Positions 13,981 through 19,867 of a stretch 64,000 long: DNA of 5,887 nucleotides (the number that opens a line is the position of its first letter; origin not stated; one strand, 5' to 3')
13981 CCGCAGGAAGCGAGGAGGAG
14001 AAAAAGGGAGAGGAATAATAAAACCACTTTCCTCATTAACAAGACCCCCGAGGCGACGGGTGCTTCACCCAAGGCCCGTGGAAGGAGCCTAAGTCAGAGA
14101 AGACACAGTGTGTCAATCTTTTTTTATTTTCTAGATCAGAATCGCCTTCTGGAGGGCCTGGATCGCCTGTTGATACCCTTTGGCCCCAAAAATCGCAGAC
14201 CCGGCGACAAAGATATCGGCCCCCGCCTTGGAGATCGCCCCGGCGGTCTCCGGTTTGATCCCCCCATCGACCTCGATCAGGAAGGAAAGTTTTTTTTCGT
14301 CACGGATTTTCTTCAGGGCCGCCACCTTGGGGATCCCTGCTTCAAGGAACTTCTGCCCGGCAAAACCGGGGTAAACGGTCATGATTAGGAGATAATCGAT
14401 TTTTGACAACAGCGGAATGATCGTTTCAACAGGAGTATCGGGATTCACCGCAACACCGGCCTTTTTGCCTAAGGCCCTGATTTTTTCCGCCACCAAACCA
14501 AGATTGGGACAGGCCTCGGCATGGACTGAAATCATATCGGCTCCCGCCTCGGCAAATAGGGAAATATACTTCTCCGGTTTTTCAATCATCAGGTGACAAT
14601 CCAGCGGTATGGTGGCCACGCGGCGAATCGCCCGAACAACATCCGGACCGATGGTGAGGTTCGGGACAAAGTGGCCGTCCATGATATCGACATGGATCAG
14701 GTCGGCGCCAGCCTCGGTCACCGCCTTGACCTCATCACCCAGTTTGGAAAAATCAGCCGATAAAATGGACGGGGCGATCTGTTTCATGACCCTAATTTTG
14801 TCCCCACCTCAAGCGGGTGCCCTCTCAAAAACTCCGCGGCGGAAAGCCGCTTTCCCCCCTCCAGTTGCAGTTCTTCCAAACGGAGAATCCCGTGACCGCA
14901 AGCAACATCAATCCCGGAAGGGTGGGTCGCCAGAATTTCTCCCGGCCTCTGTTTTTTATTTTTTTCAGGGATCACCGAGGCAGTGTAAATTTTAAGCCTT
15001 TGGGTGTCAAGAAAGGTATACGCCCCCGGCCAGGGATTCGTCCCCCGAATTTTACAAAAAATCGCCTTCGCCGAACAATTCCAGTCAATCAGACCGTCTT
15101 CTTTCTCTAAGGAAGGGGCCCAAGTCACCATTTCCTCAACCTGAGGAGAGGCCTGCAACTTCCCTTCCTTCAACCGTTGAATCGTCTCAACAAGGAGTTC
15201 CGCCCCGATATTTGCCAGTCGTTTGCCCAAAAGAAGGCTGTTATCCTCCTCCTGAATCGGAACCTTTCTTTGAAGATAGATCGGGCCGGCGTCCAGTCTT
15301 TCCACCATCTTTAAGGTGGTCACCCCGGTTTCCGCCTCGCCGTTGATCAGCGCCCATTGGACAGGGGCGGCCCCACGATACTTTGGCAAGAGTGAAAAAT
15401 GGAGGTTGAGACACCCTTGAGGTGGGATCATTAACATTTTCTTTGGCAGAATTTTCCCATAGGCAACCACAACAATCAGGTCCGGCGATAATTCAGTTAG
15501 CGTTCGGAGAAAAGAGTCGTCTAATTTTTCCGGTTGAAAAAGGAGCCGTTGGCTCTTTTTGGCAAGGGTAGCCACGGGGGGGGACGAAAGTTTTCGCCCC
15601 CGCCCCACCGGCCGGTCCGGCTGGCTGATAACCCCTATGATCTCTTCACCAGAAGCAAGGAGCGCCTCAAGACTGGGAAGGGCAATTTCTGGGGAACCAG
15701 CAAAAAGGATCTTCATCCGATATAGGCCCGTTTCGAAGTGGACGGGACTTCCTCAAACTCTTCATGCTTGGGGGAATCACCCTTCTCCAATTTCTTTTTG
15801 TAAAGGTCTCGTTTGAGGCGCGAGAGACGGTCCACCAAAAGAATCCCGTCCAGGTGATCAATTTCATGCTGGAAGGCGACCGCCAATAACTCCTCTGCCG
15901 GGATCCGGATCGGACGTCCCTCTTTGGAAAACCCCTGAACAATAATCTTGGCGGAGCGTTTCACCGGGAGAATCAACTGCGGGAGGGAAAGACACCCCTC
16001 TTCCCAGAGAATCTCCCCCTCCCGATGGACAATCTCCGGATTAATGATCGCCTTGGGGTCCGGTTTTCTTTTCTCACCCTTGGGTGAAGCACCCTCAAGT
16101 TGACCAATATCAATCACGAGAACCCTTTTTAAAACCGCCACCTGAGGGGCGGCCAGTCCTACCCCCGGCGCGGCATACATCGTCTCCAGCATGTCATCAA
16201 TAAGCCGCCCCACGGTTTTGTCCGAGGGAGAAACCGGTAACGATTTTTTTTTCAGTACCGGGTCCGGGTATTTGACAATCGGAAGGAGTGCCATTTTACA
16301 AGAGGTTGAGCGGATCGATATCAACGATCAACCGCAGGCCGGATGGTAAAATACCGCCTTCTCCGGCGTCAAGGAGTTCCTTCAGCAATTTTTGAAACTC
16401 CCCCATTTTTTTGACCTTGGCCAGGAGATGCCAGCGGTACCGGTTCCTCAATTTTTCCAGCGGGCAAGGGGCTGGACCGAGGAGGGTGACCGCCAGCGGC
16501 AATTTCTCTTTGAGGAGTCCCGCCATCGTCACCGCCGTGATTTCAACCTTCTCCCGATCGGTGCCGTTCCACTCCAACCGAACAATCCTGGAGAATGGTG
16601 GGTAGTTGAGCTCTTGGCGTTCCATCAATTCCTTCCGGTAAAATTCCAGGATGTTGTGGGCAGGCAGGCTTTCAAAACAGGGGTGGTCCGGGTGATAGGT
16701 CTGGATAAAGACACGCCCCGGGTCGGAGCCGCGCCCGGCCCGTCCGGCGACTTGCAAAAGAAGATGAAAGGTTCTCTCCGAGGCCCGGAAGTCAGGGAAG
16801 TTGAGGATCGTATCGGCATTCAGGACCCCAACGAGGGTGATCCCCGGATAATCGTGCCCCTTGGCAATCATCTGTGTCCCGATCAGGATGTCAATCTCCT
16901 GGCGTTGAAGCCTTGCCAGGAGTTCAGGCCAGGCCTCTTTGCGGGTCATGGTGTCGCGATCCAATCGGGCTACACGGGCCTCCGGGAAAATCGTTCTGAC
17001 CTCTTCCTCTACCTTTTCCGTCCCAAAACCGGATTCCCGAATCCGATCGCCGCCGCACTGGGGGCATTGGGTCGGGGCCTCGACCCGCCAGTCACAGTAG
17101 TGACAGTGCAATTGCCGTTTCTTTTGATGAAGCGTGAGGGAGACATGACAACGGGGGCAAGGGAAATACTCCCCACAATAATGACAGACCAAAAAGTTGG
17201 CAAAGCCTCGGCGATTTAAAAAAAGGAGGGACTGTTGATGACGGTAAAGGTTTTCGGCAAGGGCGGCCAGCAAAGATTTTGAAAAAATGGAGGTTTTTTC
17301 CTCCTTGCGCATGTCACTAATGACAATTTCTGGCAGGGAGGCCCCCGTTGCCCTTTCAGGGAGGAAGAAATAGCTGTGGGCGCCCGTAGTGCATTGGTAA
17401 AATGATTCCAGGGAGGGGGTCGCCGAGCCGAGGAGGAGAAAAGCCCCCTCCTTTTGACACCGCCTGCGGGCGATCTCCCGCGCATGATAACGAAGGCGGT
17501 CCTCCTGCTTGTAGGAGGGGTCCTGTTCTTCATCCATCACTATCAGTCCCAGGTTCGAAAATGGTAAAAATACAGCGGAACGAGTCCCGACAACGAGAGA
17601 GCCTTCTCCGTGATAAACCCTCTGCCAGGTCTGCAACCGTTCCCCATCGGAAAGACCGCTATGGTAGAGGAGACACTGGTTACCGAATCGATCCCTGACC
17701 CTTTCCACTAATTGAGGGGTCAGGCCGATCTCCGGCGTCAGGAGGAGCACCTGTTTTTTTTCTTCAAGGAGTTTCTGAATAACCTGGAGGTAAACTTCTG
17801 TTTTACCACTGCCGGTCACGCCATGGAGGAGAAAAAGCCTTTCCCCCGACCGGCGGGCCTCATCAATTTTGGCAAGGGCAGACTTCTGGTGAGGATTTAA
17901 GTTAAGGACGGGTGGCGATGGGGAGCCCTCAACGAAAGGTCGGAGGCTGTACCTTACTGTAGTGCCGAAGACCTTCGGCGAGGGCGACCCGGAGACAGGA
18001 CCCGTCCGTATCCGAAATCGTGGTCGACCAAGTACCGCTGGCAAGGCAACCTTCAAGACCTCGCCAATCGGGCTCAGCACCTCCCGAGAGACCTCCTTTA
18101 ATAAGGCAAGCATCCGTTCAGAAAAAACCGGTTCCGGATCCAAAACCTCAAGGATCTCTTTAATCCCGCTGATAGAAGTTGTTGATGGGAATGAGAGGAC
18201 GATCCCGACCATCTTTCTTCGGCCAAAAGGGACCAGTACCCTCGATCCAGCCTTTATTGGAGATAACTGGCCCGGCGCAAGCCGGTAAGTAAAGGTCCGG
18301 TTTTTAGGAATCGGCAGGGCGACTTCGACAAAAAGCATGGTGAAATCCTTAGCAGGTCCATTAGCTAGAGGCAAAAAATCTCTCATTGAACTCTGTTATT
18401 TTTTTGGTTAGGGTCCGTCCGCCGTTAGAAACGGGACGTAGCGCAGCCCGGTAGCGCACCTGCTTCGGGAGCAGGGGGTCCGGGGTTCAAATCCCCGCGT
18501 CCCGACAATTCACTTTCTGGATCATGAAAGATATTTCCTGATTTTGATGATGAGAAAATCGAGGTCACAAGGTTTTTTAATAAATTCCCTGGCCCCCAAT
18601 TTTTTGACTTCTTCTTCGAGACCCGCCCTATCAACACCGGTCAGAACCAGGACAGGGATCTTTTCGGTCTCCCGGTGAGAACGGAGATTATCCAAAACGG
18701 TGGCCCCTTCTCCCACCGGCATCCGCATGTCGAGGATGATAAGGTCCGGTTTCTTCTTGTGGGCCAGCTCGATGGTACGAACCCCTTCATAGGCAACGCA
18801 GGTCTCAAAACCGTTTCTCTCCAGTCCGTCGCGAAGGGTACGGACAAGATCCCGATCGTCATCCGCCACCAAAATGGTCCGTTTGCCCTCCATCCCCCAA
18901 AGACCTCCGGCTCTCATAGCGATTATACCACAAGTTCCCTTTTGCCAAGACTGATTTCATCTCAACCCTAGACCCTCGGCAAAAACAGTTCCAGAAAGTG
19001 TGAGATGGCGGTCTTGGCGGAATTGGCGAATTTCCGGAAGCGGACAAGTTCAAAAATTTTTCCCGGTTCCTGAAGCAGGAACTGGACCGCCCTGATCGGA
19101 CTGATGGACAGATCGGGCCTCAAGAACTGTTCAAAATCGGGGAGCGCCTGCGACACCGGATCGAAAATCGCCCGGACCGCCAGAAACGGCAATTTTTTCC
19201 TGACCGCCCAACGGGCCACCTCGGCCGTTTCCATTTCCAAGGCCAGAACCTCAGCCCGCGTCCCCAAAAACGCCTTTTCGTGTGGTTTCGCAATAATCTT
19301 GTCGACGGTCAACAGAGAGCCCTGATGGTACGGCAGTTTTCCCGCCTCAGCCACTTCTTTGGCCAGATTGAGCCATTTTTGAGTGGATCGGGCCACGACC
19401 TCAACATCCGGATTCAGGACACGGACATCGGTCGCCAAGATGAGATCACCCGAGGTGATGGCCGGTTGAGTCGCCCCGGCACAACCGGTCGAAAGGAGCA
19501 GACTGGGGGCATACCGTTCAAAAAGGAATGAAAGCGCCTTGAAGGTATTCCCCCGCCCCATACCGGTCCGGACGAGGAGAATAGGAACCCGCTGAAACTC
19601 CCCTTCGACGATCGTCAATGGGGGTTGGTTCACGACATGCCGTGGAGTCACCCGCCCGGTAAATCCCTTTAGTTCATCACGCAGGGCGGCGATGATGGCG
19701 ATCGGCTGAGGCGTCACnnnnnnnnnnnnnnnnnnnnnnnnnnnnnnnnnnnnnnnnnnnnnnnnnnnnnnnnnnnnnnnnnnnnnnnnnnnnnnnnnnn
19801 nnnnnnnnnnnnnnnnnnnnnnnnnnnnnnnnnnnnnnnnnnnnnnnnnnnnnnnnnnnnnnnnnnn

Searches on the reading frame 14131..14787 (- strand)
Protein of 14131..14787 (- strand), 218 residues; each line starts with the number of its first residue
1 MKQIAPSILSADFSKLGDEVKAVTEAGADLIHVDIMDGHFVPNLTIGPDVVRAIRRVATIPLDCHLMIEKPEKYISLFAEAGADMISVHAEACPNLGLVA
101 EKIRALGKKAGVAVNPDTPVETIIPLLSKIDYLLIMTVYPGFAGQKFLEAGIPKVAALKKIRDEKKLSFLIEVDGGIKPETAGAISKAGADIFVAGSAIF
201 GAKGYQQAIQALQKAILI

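Call 9: search_protein_families(library=pfam, proteins=[window:14131-14787:-], max_evalue=0.001)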
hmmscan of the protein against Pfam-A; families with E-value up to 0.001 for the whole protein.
window:14131-14787:- (218 aa): 3 families
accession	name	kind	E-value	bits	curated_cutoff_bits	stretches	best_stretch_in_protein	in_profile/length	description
PF00834.25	Ribul_P_3_epim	-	3.3e-79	265.4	21.1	1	3-200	1-198/198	Ribulose-phosphate 3 epimerase family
PF01729.25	QRPTase_C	-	0.00018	21.7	23.1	0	157-202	116-161/169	Quinolinate phosphoribosyl transferase, C-terminal domain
PF00215.30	OMPdecase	-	0.00029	21.3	27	0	170-211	178-220/221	Orotidine 5'-phosphate decarboxylase / HUMPS family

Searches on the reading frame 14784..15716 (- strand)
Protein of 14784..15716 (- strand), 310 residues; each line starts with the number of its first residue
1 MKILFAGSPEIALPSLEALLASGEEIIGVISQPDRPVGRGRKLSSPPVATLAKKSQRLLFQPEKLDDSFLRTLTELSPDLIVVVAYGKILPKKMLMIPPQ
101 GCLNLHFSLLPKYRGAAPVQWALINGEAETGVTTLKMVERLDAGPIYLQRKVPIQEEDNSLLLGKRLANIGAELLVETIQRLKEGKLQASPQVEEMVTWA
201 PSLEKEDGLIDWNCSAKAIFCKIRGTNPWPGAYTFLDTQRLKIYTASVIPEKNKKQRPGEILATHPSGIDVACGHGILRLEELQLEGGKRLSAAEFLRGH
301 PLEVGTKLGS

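Call 9: search_protein_families(library=pfam, proteins=[window:14784-15716:-], max_evalue=0.001)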
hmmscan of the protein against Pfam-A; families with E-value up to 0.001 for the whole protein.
window:14784-15716:- (310 aa): 2 families
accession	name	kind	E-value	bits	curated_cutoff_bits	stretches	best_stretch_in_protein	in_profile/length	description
PF00551.24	Formyl_trans_N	-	5e-42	144.1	26.1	1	1-179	1-181/181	Formyl transferase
PF02911.23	Formyl_trans_C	-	9.6e-33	112.8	21.1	1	203-300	2-99/100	Formyl transferase, C-terminal domain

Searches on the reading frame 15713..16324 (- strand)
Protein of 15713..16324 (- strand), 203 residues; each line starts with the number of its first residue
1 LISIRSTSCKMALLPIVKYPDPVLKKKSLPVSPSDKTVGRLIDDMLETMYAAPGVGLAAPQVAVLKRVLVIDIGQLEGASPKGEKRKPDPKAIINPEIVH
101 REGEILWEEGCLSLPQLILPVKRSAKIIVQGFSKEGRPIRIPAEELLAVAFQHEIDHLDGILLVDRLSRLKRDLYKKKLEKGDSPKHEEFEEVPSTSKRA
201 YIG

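Call 9: search_protein_families(library=pfam, proteins=[window:15713-16324:-], max_evalue=0.001)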
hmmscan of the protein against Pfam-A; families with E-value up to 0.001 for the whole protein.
window:15713-16324:- (203 aa): 1 family
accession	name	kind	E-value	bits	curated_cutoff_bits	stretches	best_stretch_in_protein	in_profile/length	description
PF01327.26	Pep_deformylase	-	4.1e-47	160.1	22.8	1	14-172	2-155/156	Polypeptide deformylase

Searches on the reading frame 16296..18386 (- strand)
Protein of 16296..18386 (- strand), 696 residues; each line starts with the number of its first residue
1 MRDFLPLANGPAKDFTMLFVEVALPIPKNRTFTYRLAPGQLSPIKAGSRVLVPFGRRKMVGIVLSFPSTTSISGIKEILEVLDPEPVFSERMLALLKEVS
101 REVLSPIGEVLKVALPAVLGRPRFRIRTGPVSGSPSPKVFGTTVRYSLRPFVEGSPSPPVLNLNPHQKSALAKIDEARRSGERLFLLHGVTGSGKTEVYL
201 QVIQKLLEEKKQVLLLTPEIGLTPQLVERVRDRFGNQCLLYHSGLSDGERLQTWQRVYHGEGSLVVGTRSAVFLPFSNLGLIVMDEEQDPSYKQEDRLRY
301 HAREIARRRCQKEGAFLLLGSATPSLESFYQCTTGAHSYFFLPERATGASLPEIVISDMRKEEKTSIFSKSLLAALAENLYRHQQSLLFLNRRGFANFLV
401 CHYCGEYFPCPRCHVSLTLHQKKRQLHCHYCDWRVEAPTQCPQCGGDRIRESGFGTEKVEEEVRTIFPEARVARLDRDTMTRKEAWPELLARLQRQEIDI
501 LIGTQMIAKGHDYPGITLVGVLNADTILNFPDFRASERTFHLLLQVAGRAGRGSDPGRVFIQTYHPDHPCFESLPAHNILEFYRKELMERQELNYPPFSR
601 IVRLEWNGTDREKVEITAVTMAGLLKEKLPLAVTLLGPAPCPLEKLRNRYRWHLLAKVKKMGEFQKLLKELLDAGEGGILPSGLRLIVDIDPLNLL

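Call 9: search_protein_families(library=pfam, proteins=[window:16296-18386:-], max_evalue=0.001)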
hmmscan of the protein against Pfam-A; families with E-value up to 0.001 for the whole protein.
window:16296-18386:- (696 aa): 9 families
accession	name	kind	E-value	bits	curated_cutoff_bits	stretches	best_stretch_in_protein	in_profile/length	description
PF17764.6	PriA_3primeBD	-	3.5e-26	91.3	22.7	1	21-116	1-96/96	3'DNA-binding domain (3'BD)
PF18074.6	PriA_C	-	8.6e-24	84.6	26.9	1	597-692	1-95/95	Primosomal protein N C-terminal domain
PF00270.35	DEAD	-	8.4e-19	68.4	26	1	164-327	1-162/167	DEAD/DEAH box helicase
PF04851.21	ResIII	-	1.6e-13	51.3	22.5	1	161-305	2-146/164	Type III restriction enzyme, res subunit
PF18319.7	Zn_ribbon_PriA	-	2.6e-11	43.7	26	1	410-434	1-25/27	PriA DNA helicase Cys-rich region (CRR) domain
PF00271.37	Helicase_C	-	5.6e-10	39.9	23.5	1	469-552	39-108/110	Helicase conserved C-terminal domain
PF25199.1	nSTAND_NTPase5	-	7.5e-05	23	34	1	172-233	30-93/145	Novel STAND NTPase 5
PF07191.17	Zn_ribbon_6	-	0.00049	20.5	25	0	410-445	3-36/67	Double zinc ribbon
PF13604.12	AAA_30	-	0.00097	19.4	27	0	163-220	2-56/191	AAA domain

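Call 50: list_cluster_members(proteins=[window:16296-18386:-, window:14784-15716:-, window:14131-14787:-, window:7110-14036:-, window:18968-19717:-])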
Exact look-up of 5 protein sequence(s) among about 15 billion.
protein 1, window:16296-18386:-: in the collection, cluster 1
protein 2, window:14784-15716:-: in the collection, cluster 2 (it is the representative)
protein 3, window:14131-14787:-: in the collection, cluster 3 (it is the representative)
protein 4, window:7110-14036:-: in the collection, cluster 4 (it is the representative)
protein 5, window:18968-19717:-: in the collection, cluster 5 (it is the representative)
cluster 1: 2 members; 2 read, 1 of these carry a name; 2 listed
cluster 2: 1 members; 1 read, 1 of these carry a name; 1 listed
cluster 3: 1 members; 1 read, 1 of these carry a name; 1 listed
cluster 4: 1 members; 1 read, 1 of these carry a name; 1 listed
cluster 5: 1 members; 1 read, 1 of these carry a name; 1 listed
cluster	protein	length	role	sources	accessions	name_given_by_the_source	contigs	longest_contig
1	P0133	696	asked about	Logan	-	-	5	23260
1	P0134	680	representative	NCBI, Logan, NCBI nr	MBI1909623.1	MAG: primosomal protein N' [Deltaproteobacteria bacterium] | primosomal protein N' [Deltaproteobacteria bacterium]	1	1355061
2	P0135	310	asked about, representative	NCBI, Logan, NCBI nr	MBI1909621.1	MAG: methionyl-tRNA formyltransferase [Deltaproteobacteria bacterium] | methionyl-tRNA formyltransferase [Deltaproteobacteria bacterium]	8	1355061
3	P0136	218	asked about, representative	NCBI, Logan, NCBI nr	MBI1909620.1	MAG: ribulose-phosphate 3-epimerase [Deltaproteobacteria bacterium] | ribulose-phosphate 3-epimerase [Deltaproteobacteria bacterium]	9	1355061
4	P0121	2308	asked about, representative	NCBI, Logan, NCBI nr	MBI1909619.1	MAG: thrombospondin type 3 repeat-containing protein [Deltaproteobacteria bacterium] | thrombospondin type 3 repeat-containing protein [Deltaproteobacteria bacterium]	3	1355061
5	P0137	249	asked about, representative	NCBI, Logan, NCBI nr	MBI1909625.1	MAG: hypothetical protein HYS22_05600 [Deltaproteobacteria bacterium] | hypothetical protein [Deltaproteobacteria bacterium]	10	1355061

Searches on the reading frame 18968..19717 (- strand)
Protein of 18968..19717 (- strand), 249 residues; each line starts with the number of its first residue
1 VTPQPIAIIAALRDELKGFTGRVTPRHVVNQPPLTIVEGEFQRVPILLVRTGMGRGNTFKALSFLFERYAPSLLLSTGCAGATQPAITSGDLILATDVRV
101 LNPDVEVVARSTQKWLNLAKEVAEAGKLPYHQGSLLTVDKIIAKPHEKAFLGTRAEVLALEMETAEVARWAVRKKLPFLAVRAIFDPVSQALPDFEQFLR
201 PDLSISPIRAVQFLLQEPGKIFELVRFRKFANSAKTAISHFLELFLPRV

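Call 9: search_protein_families(library=pfam, proteins=[window:18968-19717:-], max_evalue=0.001)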
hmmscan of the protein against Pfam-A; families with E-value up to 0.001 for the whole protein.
window:18968-19717:- (249 aa): 1 family
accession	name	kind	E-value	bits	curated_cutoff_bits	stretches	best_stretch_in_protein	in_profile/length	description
PF01048.26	PNP_UDP_1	-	3e-25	89.4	25.1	1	5-190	1-202/233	Phosphorylase superfamily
